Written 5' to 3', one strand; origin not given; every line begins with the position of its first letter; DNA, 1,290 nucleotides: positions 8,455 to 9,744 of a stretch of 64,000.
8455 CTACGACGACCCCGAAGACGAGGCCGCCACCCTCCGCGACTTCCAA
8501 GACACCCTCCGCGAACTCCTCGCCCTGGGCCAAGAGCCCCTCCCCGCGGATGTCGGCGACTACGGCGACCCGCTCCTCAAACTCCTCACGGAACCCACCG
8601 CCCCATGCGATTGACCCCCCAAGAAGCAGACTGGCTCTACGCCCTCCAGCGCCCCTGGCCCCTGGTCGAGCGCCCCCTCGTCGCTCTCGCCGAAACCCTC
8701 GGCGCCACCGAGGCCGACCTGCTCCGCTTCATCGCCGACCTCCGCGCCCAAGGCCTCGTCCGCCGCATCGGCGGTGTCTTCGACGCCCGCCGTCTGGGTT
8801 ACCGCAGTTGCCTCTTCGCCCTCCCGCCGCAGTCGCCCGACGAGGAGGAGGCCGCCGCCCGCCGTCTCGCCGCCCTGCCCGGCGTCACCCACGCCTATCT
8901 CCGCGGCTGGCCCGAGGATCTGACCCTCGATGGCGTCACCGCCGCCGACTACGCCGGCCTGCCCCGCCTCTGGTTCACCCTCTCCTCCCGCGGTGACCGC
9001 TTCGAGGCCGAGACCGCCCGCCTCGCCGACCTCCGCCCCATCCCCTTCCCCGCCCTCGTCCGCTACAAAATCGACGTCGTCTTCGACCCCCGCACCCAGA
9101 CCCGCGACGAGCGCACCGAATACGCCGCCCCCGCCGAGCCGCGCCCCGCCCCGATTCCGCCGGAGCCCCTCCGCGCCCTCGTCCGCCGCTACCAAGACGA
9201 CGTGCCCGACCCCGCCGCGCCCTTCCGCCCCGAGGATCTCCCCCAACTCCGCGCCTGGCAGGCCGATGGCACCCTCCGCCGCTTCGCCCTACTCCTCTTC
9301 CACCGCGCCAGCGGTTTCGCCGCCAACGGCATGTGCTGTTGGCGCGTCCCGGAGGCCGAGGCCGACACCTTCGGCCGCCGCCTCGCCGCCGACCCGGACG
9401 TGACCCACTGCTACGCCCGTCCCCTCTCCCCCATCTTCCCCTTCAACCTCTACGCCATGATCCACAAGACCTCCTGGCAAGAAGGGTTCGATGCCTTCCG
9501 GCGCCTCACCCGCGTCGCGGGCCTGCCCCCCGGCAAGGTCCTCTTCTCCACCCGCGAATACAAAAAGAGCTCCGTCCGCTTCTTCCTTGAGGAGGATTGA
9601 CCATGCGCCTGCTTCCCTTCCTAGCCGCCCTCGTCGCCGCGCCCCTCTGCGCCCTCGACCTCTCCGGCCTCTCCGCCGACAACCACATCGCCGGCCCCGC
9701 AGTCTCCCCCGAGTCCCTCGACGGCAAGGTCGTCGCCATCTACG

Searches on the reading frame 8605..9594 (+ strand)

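Call 67: search_protein_families(library=pfam, proteins=[window:8605-9594:+], max_evalue=0.00001)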
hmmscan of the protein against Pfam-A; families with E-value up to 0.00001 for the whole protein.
window:8605-9594:+ (330 aa): 2 families
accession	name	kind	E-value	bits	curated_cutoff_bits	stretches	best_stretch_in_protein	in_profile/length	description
PF17805.7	AsnC_trans_reg2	-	4e-31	107.4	27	1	236-320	2-86/86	AsnC-like ligand binding domain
PF22451.2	NirdL-like_HTH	-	1.8e-09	37.5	27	1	13-53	7-47/47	Siroheme decarboxylase NirDL-like HTH domain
